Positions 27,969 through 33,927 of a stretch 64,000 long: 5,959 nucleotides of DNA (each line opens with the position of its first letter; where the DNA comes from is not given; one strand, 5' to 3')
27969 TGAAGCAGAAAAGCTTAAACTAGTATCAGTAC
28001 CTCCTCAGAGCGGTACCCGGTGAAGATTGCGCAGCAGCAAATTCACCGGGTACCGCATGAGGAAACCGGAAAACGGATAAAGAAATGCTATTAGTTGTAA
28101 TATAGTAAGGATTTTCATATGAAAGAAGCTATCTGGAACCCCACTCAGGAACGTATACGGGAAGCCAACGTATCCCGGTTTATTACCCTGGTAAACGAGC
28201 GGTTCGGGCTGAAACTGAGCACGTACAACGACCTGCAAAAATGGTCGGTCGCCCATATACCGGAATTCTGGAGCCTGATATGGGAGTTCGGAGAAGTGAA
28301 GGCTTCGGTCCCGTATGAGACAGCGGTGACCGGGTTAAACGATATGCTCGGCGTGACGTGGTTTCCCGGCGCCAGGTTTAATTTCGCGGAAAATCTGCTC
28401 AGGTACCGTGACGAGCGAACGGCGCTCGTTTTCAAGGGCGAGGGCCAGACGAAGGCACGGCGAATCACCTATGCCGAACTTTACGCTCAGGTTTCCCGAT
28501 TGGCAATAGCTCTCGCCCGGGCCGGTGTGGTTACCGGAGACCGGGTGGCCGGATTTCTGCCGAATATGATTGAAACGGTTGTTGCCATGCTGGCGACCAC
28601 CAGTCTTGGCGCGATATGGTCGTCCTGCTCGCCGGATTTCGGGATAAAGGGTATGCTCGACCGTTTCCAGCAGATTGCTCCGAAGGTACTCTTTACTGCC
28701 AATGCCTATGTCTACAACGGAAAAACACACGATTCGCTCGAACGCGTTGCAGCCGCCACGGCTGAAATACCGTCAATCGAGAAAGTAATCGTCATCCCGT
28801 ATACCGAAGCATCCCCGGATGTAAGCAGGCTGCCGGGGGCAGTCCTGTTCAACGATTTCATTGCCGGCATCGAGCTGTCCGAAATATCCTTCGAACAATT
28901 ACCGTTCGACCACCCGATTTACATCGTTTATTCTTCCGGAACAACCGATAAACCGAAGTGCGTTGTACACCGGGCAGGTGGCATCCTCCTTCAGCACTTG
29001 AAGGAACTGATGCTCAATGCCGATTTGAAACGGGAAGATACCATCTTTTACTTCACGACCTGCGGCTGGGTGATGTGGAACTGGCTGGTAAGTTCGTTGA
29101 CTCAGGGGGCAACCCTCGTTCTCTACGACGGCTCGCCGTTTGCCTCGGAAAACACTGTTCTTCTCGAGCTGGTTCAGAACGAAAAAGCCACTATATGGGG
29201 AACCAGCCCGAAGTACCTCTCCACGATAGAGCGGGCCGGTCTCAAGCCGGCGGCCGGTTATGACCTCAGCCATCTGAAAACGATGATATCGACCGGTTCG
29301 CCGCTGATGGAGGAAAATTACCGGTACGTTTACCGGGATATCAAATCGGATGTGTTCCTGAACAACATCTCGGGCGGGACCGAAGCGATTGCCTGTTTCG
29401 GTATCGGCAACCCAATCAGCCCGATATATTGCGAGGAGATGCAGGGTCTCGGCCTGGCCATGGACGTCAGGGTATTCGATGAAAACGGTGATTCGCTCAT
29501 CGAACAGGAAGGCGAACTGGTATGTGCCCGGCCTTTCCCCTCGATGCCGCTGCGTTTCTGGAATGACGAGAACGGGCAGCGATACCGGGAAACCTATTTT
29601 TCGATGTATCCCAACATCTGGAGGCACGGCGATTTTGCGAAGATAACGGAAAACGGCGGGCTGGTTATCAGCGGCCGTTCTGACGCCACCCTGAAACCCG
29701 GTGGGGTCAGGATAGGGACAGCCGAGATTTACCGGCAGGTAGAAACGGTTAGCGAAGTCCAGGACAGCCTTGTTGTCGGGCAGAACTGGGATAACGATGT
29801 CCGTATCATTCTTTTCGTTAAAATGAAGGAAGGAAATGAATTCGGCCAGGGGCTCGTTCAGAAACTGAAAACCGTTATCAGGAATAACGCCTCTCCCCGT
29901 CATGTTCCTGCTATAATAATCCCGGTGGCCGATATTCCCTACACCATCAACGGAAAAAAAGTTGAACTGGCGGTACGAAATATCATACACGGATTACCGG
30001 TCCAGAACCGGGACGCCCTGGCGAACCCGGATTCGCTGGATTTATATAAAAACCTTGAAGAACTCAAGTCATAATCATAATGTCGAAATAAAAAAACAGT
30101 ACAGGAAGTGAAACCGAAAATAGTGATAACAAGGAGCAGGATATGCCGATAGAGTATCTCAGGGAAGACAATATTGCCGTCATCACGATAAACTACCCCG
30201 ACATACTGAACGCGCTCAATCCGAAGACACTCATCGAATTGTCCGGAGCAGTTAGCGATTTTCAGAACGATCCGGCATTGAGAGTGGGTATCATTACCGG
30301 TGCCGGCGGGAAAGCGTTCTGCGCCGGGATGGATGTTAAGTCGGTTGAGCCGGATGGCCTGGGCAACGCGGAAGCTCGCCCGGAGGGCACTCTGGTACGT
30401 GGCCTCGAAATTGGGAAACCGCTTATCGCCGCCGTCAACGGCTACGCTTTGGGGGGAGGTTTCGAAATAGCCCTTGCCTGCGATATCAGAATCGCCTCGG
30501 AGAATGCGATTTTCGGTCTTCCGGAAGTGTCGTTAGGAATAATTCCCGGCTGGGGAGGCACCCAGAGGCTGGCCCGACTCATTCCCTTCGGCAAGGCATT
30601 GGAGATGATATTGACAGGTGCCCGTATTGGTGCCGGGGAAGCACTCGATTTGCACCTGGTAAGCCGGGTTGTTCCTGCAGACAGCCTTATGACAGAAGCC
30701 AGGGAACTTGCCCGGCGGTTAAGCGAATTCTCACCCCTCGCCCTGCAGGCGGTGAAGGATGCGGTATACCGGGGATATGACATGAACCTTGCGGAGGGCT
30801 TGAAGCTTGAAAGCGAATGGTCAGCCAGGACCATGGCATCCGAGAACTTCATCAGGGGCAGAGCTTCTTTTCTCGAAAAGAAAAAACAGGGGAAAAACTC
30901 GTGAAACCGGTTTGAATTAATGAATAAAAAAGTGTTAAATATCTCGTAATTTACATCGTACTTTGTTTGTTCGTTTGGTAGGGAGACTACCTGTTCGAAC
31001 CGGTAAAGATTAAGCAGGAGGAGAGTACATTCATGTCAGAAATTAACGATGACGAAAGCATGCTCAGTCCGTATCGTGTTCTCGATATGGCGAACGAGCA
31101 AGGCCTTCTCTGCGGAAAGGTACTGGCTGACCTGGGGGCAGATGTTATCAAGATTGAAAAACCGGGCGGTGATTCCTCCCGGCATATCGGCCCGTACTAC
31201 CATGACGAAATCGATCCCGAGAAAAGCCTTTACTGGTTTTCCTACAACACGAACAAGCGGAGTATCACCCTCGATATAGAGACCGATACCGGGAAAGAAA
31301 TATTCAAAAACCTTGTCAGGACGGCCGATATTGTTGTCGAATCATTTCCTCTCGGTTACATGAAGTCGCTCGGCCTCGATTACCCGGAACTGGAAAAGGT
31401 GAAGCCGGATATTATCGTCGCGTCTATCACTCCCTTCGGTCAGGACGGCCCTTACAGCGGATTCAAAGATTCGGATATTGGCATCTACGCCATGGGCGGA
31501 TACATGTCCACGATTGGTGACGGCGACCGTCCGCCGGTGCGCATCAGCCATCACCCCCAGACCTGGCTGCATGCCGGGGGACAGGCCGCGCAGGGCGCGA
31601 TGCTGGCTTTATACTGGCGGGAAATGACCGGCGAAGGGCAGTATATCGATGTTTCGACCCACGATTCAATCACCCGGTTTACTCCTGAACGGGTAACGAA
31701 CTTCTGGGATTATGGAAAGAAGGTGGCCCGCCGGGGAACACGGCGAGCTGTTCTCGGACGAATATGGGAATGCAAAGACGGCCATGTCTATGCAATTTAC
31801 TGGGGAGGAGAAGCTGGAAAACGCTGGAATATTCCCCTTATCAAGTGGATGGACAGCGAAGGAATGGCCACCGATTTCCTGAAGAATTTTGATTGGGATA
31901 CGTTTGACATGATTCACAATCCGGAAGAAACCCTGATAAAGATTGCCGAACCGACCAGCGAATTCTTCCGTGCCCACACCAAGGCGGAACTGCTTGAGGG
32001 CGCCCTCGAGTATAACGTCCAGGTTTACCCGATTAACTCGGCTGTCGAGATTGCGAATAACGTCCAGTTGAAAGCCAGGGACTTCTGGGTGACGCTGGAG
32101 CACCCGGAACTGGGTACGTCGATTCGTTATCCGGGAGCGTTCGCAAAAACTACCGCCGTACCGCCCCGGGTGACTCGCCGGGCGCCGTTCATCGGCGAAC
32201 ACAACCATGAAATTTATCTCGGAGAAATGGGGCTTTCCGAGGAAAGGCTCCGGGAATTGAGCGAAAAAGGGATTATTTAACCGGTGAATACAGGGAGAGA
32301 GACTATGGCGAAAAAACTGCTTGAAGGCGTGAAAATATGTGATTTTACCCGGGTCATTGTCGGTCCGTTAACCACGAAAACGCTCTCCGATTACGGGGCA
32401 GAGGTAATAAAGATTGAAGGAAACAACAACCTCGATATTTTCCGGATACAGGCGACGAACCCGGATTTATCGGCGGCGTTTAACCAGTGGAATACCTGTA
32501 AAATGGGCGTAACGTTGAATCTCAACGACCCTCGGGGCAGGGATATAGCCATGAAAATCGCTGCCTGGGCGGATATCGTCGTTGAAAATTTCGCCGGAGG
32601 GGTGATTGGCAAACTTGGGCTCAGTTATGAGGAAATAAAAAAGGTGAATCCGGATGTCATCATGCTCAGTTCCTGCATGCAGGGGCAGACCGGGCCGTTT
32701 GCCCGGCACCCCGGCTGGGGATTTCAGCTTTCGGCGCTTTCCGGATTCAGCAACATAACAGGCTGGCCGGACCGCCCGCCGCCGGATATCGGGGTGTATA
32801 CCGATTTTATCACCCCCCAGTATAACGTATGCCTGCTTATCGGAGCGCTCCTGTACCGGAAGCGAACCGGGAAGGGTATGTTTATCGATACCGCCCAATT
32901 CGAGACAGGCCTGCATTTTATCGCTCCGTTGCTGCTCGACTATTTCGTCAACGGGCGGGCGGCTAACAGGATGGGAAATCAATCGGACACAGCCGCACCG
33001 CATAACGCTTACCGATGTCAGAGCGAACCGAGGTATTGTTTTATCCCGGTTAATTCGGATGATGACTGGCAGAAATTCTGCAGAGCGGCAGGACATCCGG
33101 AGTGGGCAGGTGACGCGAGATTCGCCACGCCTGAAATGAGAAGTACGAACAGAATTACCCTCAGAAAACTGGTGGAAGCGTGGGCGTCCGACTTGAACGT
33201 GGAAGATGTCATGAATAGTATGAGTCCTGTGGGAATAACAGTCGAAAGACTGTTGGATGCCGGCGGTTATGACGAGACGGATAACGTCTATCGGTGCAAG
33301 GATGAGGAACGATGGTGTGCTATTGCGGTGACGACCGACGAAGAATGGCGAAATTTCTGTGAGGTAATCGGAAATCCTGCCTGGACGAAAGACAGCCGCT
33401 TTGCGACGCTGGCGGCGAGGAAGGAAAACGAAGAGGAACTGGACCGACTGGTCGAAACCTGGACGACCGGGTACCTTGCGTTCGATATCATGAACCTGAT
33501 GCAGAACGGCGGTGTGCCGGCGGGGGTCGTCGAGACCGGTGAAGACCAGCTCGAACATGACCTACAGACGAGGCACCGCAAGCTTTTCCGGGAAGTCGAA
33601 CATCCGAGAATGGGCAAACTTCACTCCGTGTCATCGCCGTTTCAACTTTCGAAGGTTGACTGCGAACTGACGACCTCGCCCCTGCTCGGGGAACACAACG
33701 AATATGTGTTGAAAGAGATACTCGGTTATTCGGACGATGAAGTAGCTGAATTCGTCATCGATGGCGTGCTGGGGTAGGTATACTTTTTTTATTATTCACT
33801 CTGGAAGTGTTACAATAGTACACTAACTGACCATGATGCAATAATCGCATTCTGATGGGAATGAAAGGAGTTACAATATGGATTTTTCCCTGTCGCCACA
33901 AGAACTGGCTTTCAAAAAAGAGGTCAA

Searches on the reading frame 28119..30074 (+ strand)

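Call 18: search_protein_families(library=pfam, proteins=[window:28119-30074:+], max_evalue=0.001)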
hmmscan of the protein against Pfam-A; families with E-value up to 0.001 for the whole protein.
window:28119-30074:+ (651 aa): 2 families
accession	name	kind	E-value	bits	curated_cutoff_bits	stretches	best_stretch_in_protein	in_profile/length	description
PF00501.34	AMP-binding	-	1.1e-49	169.7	29.9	1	93-472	5-377/384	AMP-binding enzyme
PF16177.11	ACAS_N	-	2.1e-07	31.1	27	1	36-92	1-54/55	Acetyl-coenzyme A synthetase N-terminus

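Call 92: search_protein_families(library=ncbifam, proteins=[window:28119-30074:+], max_evalue=1e-10)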
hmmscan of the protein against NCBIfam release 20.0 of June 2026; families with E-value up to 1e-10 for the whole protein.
window:28119-30074:+ (651 aa): 57 families (the best 25 are shown)
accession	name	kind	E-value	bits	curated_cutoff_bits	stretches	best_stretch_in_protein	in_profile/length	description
NF002937.0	PRK03584.1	subfamily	1.5e-272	905.6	639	1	2-650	4-655/657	acetoacetate--CoA ligase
TIGR01217.1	ac_ac_CoA_syn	equivalog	3e-267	888.1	520.9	1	3-651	4-652/652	acetoacetate--CoA ligase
TIGR02188.1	Ac_CoA_lig_AcsA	equivalog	1.4e-85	287.8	724.95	1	33-639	4-622/629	acetate--CoA ligase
NF001208.0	PRK00174.1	subfamily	4.9e-85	286.2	657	1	24-643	17-641/649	acetate--CoA ligase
NF007815.0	PRK10524.1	equivalog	1.9e-50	172.1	955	1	35-644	3-624/629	propionate--CoA ligase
NF003313.0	PRK04319.1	equivalog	3e-46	157.9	729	1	97-615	58-553/574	acetate--CoA ligase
TIGR02316.1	propion_prpE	equivalog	4.2e-46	157.8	827.4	1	36-641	3-620/628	propionate--CoA ligase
NF004837.0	PRK06187.1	subfamily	1.5e-38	132.4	476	1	94-616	18-515/531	long-chain-fatty-acid--CoA ligase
NF047394.1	AcylCoAsynMbcS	equivalog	2e-38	132.3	850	1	86-620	11-517/525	acyl-CoA synthetase MbcS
TIGR01733.1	AA-adenyl-dom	subfamily_domain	1.3e-33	116.4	317.4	1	117-552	1-409/409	amino acid adenylation domain-containing protein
NF004814.0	PRK06164.1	equivalog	8.8e-33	113.7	677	1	112-615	32-521/540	acyl-CoA synthetase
NF009233.0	PRK12583.1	subfamily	7.3e-32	110.5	832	1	97-622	31-549/558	fatty acid CoA ligase family protein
NF053567.1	HBDA_AROS1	equivalog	9.9e-32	110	1000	1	111-623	35-519/523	3-hydroxybenzoate--CoA ligase HbdA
NF005863.0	PRK07798.1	subfamily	5.1e-30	104.5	543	1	99-614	19-522/540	acyl-CoA synthetase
NF052580.1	Str24CoAsynCasG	equivalog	1.2e-26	93.2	750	1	262-558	186-486/548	steroid-24-oyl-CoA synthetase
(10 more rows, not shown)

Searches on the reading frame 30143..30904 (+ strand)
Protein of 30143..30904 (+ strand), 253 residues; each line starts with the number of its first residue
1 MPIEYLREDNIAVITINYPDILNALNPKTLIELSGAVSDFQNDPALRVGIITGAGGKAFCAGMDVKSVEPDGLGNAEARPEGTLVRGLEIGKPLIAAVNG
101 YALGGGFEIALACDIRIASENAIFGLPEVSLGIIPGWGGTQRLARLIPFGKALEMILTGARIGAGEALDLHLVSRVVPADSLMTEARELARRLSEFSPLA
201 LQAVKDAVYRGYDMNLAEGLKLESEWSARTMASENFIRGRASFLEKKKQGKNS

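Call 18: search_protein_families(library=pfam, proteins=[window:30143-30904:+], max_evalue=0.001)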
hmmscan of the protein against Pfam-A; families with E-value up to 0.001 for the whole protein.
window:30143-30904:+ (253 aa): 2 families
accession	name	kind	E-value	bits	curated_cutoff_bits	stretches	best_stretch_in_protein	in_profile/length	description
PF00378.25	ECH_1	-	1.4e-64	218.3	27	1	8-248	3-245/251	Enoyl-CoA hydratase/isomerase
PF16113.10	ECH_2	-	9.6e-39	134.2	27.2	1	12-188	2-183/335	Enoyl-CoA hydratase/isomerase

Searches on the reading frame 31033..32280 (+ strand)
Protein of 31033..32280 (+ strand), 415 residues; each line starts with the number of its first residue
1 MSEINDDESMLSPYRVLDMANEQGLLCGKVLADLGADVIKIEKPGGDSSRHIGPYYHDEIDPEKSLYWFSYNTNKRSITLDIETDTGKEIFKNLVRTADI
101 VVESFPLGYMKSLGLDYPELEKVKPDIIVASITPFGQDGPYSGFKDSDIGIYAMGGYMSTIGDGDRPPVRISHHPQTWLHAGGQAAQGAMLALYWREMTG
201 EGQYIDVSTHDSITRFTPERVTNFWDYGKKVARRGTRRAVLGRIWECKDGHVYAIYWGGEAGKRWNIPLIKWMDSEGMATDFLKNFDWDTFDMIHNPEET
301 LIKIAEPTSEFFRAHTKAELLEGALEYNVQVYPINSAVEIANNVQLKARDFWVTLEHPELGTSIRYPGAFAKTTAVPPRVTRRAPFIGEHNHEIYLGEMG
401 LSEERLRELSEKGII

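Call 18: search_protein_families(library=pfam, proteins=[window:31033-32280:+], max_evalue=0.001)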
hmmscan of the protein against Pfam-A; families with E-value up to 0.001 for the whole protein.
window:31033-32280:+ (415 aa): 1 family
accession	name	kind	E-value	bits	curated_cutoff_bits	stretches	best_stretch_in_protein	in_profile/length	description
PF02515.22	CoA_transf_3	-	6.7e-76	256.2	23.3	1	13-391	3-366/366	CoA-transferase family III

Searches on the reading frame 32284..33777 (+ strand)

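Call 84: search_protein_families(library=pfam, proteins=[window:32284-33777:+], max_evalue=0.00001)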
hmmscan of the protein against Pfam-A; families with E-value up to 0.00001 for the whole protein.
window:32284-33777:+ (497 aa): 1 family
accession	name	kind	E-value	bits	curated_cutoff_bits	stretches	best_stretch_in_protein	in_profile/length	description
PF02515.22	CoA_transf_3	-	1e-109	367.5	23.3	2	13-326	1-314/366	CoA-transferase family III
